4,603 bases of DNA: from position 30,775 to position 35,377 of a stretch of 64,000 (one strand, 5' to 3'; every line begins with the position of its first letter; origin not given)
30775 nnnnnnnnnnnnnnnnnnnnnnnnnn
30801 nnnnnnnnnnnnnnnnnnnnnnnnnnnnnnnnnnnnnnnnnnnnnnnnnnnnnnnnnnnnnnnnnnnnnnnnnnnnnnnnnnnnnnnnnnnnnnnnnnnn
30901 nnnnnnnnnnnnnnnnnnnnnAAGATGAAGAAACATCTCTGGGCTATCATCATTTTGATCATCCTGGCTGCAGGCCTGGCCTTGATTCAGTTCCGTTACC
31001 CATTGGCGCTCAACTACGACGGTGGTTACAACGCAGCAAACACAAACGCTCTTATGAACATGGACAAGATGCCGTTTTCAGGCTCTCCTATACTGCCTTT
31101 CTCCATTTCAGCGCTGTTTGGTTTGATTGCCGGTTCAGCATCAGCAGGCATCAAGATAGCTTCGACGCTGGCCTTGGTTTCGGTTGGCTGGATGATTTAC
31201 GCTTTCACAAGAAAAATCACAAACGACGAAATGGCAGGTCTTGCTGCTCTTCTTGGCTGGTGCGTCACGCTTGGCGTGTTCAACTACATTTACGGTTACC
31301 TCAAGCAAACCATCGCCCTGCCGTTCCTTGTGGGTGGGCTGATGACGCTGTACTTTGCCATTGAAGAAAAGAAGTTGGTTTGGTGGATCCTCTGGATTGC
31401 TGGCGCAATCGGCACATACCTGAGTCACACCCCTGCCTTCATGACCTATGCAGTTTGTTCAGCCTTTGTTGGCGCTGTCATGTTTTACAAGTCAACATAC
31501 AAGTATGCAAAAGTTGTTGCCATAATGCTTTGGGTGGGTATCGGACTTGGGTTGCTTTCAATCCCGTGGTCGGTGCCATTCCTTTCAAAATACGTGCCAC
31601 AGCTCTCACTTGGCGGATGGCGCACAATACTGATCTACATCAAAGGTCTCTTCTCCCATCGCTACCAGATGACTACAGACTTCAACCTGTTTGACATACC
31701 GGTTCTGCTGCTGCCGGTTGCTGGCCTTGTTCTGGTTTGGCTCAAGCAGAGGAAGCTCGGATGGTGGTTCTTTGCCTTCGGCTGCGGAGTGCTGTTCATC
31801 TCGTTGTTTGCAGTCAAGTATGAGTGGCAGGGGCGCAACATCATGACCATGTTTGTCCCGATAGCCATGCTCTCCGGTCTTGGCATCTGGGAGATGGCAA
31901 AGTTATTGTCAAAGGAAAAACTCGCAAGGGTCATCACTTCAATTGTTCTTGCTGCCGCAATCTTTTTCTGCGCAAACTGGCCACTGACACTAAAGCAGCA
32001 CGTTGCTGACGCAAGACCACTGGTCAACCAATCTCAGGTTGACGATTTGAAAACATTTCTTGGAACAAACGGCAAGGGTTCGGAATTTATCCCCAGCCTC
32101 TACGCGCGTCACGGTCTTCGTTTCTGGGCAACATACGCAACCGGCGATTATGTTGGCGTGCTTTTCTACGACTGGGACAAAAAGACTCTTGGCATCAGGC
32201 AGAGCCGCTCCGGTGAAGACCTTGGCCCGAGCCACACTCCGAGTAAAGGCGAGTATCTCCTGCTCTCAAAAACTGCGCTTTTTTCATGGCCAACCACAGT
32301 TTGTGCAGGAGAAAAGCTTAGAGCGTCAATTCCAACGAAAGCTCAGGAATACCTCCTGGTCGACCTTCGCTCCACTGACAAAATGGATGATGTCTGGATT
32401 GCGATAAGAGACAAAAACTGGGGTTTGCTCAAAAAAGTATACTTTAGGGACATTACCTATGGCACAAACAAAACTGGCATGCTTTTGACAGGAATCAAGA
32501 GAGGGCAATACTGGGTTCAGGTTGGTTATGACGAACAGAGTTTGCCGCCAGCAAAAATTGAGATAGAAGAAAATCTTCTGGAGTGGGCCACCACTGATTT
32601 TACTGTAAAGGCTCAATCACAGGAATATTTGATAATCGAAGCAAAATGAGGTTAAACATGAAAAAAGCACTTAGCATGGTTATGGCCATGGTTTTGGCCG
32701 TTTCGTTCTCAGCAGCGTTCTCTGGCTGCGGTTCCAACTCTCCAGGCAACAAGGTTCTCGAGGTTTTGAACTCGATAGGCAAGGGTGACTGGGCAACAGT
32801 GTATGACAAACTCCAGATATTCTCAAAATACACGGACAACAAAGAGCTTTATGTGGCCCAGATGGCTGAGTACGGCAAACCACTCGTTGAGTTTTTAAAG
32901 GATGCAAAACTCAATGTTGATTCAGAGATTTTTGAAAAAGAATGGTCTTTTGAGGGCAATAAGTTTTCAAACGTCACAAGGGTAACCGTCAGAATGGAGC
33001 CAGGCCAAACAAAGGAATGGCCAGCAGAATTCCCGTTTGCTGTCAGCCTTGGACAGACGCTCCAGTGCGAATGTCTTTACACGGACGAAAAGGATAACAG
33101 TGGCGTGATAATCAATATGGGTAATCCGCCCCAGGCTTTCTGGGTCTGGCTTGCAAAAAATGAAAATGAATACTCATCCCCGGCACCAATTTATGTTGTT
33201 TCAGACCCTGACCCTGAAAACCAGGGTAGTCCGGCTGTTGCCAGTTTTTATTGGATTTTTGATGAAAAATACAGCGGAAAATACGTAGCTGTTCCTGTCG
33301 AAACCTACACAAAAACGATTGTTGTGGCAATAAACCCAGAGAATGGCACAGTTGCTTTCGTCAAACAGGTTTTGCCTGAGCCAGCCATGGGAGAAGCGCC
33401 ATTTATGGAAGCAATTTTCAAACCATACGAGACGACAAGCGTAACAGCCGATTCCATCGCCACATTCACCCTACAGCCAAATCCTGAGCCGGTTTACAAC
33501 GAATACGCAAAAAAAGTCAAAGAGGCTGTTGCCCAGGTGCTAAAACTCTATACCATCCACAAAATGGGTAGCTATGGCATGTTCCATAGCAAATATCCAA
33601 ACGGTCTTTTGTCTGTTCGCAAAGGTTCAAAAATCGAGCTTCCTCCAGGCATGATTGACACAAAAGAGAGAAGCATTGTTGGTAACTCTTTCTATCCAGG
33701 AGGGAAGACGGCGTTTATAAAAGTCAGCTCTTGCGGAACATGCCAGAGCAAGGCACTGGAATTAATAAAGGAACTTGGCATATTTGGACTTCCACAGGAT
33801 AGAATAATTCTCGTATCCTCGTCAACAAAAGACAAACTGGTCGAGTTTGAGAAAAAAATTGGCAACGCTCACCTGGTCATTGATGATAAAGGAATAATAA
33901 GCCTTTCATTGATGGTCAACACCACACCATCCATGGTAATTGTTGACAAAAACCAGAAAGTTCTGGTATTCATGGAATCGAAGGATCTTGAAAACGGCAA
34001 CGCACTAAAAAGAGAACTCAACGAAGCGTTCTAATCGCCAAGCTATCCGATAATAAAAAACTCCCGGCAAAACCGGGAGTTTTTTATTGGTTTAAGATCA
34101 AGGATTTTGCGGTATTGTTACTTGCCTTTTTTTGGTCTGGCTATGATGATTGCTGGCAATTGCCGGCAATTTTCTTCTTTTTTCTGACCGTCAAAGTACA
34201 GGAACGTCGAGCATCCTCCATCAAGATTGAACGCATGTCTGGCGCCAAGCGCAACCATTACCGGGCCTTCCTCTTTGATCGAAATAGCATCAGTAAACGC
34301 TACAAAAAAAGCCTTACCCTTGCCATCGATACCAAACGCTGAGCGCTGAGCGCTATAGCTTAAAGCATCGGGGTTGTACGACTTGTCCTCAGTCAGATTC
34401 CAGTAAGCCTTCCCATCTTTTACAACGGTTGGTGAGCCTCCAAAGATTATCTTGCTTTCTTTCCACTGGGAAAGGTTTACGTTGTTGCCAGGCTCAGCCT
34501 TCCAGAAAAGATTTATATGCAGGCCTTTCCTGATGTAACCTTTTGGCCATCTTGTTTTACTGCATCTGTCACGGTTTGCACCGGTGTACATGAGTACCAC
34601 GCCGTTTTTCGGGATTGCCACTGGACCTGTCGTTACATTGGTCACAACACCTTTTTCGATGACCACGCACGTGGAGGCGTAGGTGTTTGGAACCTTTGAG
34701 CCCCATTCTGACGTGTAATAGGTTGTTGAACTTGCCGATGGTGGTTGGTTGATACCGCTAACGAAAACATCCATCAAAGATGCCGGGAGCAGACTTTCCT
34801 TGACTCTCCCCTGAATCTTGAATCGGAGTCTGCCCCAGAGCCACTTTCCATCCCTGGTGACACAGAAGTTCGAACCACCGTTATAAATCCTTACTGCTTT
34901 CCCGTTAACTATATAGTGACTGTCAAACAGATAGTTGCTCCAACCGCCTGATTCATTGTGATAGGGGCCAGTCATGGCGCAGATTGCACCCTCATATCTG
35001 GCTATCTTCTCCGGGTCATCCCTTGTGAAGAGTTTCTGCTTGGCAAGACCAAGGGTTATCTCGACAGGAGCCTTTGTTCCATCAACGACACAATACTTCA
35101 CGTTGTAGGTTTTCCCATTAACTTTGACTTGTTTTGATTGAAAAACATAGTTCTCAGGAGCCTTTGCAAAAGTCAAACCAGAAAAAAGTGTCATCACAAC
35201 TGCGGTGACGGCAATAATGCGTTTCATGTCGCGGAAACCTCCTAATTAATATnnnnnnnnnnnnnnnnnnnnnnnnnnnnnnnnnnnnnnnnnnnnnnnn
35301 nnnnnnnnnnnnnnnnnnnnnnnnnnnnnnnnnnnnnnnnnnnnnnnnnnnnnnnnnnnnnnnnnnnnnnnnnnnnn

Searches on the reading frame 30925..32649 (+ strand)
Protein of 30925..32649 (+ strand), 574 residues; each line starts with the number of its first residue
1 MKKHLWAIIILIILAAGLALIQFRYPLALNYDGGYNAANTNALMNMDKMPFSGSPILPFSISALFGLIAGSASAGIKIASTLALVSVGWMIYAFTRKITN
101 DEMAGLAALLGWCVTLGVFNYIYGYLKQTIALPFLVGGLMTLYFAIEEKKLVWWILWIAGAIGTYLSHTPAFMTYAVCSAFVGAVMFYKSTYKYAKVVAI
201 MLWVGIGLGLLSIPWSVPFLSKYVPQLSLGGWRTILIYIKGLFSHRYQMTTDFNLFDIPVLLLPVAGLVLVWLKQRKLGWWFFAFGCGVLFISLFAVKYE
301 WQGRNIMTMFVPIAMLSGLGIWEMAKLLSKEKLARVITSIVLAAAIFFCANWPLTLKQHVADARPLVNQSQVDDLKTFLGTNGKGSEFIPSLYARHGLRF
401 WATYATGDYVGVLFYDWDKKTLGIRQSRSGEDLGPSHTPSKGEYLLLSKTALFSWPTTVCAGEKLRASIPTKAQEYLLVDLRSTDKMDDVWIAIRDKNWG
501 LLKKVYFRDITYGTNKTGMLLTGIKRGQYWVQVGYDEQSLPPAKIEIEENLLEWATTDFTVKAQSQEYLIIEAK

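Call 27: search_protein_families(library=pfam, proteins=[window:30925-32649:+], max_evalue=0.001)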
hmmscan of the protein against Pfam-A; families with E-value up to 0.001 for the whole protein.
window:30925-32649:+ (574 aa): 1 family
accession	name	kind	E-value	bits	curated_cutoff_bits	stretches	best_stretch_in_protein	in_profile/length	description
PF13231.12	PMT_2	-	1.7e-05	25.6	26.1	1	55-203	3-152/160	Dolichyl-phosphate-mannose-protein mannosyltransferase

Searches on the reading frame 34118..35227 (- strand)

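Call 28: search_protein_families(library=pfam, proteins=[window:34118-35227:-], max_evalue=0.001)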
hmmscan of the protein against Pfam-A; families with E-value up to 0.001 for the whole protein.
window:34118-35227:- (369 aa): 1 family
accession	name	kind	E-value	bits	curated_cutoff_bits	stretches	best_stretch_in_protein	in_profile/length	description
PF09992.14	NAGPA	-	2e-16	61.1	25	1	189-352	6-156/169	Phosphodiester glycosidase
